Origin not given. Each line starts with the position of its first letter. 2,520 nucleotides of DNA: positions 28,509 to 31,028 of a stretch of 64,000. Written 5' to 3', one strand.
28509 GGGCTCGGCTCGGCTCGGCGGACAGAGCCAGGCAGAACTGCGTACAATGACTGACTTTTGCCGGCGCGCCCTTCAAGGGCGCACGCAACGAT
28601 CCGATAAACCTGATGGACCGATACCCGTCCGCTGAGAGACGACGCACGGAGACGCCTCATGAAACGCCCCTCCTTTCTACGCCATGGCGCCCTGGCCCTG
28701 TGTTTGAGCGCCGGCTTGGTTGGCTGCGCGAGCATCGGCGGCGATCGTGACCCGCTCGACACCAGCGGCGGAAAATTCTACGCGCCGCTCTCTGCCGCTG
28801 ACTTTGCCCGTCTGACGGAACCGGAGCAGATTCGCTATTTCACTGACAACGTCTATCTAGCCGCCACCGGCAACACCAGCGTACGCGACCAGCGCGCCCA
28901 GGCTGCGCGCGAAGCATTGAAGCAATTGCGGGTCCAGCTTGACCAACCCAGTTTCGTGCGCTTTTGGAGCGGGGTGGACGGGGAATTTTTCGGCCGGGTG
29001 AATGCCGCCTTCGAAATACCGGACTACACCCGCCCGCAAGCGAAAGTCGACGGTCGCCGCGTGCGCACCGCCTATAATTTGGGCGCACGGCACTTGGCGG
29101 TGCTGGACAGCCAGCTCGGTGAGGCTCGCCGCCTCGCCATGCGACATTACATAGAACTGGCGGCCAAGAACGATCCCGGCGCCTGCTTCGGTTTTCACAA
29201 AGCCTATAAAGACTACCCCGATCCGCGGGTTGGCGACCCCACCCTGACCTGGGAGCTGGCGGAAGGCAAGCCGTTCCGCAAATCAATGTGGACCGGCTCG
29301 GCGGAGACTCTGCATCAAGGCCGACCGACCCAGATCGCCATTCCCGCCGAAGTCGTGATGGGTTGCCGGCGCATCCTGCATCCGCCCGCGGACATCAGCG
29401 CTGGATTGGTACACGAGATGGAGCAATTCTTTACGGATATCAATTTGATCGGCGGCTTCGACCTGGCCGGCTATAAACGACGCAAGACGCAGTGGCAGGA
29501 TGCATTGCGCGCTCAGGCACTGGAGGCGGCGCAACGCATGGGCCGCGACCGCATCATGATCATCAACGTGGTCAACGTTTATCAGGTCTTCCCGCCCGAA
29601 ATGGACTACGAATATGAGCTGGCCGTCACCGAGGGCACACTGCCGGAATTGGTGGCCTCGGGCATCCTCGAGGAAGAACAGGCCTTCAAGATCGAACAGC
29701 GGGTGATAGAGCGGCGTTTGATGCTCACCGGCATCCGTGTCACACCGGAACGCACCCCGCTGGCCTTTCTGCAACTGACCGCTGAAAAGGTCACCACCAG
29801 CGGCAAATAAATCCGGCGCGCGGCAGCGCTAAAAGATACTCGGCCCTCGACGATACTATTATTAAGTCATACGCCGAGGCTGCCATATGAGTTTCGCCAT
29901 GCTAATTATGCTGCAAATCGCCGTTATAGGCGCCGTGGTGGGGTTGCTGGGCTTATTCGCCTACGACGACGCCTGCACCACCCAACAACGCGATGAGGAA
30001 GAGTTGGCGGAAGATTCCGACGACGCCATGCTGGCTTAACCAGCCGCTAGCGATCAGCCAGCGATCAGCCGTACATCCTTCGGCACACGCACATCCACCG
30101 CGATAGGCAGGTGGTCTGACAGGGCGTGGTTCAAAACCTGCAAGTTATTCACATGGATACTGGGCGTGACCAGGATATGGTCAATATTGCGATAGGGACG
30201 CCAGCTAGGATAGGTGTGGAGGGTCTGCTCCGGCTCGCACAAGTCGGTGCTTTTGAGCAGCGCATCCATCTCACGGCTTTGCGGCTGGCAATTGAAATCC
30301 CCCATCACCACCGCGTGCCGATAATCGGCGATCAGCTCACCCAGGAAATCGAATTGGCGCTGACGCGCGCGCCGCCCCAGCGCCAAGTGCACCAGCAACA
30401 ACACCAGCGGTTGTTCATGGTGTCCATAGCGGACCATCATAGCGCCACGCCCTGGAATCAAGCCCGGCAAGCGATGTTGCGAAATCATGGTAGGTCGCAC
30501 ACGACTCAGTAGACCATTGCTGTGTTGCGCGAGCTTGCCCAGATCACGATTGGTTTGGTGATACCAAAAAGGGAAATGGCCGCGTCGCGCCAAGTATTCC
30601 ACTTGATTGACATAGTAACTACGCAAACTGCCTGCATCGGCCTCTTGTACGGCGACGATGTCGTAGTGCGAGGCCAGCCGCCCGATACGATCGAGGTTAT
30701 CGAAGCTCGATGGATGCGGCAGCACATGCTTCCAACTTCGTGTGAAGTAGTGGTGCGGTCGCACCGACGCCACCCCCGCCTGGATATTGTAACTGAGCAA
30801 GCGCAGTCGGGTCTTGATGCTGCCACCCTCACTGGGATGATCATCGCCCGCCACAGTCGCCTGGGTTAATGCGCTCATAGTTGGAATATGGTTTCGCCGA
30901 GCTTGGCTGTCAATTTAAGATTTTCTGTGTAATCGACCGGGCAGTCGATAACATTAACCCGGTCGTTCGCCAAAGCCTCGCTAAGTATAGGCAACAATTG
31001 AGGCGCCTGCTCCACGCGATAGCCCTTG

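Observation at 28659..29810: Orphan 383-aa lipoprotein with no recognisable domain, at a tRNA-adjacent locus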

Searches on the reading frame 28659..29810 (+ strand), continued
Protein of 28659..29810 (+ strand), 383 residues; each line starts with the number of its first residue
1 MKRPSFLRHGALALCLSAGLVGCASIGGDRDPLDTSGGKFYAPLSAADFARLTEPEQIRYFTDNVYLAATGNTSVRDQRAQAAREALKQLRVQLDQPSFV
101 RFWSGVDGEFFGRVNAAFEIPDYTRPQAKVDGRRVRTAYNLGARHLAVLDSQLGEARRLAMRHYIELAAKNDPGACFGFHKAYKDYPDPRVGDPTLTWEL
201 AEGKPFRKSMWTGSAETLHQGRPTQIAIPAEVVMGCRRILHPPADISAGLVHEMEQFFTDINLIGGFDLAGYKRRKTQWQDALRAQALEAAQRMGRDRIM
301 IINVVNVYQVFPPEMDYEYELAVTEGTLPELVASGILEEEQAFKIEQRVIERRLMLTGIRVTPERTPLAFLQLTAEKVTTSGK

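Call 68: search_dna_similar(query=window:28659-29807:+, collection=phages, mode=protein, max_evalue=0.001, max_rows=10)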
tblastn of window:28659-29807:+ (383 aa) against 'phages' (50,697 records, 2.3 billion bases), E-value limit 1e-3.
No match.

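Call 69: find_related_loci(query=A2, collection=metagenome_contigs, flank=5000)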
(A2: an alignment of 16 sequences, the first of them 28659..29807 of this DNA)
Query A2 (383 aa) in metagenome_contigs; peptide patterns used: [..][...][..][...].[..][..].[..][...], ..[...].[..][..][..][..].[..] (x = any residue, [..] = any of these).
416 stretches matched a pattern; 3 encode a relative of the query (tblastn E <= 1e-3); 3 distinct loci.
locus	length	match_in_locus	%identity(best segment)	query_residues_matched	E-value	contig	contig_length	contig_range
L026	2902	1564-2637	56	22-380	4e-136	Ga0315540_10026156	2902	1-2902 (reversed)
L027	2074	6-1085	55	20-380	1e-138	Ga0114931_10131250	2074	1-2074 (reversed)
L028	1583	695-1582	54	7-303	1e-107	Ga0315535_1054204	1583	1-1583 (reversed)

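Call 71: search_protein_families(library=phrogs, proteins=[window:28659-29807:+, P0049], max_evalue=0.1)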
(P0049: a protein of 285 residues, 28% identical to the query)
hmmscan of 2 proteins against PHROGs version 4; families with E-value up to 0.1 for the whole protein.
window:28659-29807:+ (383 aa): 0 families

P0049 (285 aa): 0 families

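Call 80: find_encoding_contigs(protein=P0047, flank=6000, max_places=2)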
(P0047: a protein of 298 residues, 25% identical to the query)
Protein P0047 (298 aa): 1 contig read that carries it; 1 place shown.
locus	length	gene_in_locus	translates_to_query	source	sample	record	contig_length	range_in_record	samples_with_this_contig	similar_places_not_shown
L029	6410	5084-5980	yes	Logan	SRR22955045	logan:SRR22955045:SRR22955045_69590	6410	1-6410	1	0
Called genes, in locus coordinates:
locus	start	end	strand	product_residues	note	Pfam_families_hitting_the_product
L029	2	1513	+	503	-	?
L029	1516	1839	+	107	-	-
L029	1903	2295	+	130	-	-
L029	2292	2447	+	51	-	-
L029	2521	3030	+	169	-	PF13899:Thioredoxin_7, PF13098:Thioredoxin_2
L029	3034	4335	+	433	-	PF02321:OEP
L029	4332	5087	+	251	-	PF25917:BSH_RND, PF25973:BSH_CzcB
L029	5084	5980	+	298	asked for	-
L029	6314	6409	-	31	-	?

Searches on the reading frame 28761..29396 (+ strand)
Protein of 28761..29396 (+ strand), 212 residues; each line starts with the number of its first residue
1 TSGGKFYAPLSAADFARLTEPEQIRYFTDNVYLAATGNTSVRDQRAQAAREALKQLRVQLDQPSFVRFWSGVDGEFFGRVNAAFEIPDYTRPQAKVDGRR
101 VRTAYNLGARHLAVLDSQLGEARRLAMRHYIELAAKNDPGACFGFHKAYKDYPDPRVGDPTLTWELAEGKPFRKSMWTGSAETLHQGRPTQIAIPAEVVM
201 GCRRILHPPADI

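Call 54: predict_structure(alignment_id=A3)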
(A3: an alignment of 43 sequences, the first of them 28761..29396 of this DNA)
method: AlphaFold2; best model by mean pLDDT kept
length: 212 residues; sequences in the alignment: 43
mean_pLDDT: 91.5   pTM: 0.88
mean pLDDT of the five models: 91.5, 91.3, 91.0, 90.9, 85.2
residues with pLDDT >= 90: 170; 70-90: 30; 50-70: 9; < 50: 3
segments of 3 or more residues with pLDDT < 50: 1-3
pLDDT, mean of each block of 10 residues (from residue 1): 72 96 97 94 96 98 97 95 89 88 94 97 98 95 93 92 96 79 94 96 74 55
secondary structure, 60 per line:
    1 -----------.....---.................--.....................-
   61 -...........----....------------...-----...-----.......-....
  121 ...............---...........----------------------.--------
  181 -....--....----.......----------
elements in order: H12-16 H20-36 H39-59 H62-72 H77-80 E93-95 E101-103 H109-115 H117-135 H139-149 E182-185 E188-191 H196-202

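Call 60: search_protein_families(library=pfam, alignment_id=A3, max_evalue=1)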
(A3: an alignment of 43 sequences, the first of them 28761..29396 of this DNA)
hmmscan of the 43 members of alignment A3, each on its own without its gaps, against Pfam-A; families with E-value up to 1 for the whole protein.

A. member 1, window:28761-29396:+ (212 aa): 0 families

B. families by the number of members that match (of 43 scanned): 17 families
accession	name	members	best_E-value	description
PF00619.27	CARD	6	0.029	Caspase recruitment domain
PF21834.1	DUF6894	5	0.066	Domain of unknown function (DUF6894)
PF02531.21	PsaD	3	0.024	PsaD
PF18390.7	GlgX_C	2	0.14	Glycogen debranching enzyme C-terminal domain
PF08414.16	NADPH_Ox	2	0.18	Respiratory burst NADPH oxidase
PF13567.11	DUF4131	1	0.013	Domain of unknown function (DUF4131)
PF13410.11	GST_C_2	1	0.077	Glutathione S-transferase, C-terminal domain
PF19456.4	MobI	1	0.1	MobI protein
PF10756.15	bPH_6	1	0.11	Bacterial PH domain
PF04245.18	NA37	1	0.14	37-kD nucleoid-associated bacterial protein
PF13223.11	DUF4031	1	0.15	Protein of unknown function (DUF4031)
PF12202.14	OSR1_C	1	0.17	Oxidative-stress-responsive kinase 1 C-terminal domain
PF18247.6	AvrM_N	1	0.17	Flax-rust effector AvrM N-terminal domain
PF05757.16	PsbQ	1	0.19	Oxygen evolving enhancer protein 3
PF17531.7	O_Spanin_T7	1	0.19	Spanin, outer lipoprotein subunit T7-like virus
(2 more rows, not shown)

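Call 72: search_solved_structures(query=A3, max_evalue=10)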
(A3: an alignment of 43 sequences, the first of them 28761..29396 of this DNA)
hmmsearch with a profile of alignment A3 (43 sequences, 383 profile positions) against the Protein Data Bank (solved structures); distinct sequences matched with E-value up to 10: 0.

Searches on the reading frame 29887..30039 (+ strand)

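Call 3: search_protein_families(library=pfam, proteins=[window:29887-30039:+], max_evalue=1)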
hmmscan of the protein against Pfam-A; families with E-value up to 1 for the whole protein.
window:29887-30039:+ (50 aa): 1 family
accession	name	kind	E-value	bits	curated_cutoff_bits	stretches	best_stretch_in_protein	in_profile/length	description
PF07178.16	TraL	-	0.072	13.8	24.4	1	2-33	27-58/90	TraL protein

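Call 4: search_protein_families(library=ncbifam, proteins=[window:29887-30039:+], max_evalue=1)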
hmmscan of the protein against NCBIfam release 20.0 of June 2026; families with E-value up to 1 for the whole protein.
window:29887-30039:+ (50 aa): 0 families

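Call 21: search_protein_families(library=padloc, proteins=[window:29887-30036:+], max_evalue=1)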
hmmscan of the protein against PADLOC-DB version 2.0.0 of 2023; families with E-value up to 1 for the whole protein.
window:29887-30036:+ (50 aa): 0 families

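Call 71: search_protein_families(library=phrogs, proteins=[window:29887-30036:+], max_evalue=0.1)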
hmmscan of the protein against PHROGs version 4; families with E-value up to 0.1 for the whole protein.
window:29887-30036:+ (50 aa): 1 family
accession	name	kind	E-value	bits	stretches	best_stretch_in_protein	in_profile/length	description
phrog_17539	-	unknown function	0.081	14.2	1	19-46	4-32/46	-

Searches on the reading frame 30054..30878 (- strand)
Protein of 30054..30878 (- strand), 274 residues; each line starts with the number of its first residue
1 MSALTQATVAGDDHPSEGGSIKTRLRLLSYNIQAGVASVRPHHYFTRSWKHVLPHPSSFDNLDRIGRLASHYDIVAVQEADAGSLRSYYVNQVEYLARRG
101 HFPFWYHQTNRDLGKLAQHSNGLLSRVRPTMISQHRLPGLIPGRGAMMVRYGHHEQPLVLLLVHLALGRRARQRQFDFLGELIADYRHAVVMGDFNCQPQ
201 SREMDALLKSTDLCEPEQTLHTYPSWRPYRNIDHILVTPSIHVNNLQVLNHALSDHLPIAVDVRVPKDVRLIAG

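Call 3: search_protein_families(library=pfam, proteins=[window:30054-30878:-], max_evalue=1)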
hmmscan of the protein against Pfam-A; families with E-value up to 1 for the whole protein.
window:30054-30878:- (274 aa): 2 families
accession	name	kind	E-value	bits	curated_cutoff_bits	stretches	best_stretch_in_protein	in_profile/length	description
PF03372.29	Exo_endo_phos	-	2.2e-18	67.2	24.5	1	28-256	1-225/225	Endonuclease/Exonuclease/phosphatase family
PF14529.12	Exo_endo_phos_2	-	2e-05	24.9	27.4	1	181-260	23-117/117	Endonuclease-reverse transcriptase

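Call 4: search_protein_families(library=ncbifam, proteins=[window:30054-30878:-], max_evalue=1)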
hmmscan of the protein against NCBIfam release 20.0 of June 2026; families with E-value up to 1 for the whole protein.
window:30054-30878:- (274 aa): 4 families
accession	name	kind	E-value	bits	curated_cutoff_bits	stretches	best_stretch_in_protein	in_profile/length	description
NF003840.0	PRK05421.1-2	equivalog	0.00041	19.5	163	1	144-265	153-280/282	endonuclease/exonuclease/phosphatase family protein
NF003842.0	PRK05421.1-4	equivalog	0.002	17.6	144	1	173-265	162-257/259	endonuclease/exonuclease/phosphatase family protein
NF003841.0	PRK05421.1-3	equivalog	0.0021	17.6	223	1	162-264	153-259/261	endonuclease/exonuclease/phosphatase family protein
TIGR00633.1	xth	equivalog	0.069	12.7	99.05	0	177-203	132-158/255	exodeoxyribonuclease III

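Call 21: search_protein_families(library=padloc, proteins=[window:30054-30878:-], max_evalue=1)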
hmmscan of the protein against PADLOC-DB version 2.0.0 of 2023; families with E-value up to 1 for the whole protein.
window:30054-30878:- (274 aa): 0 families
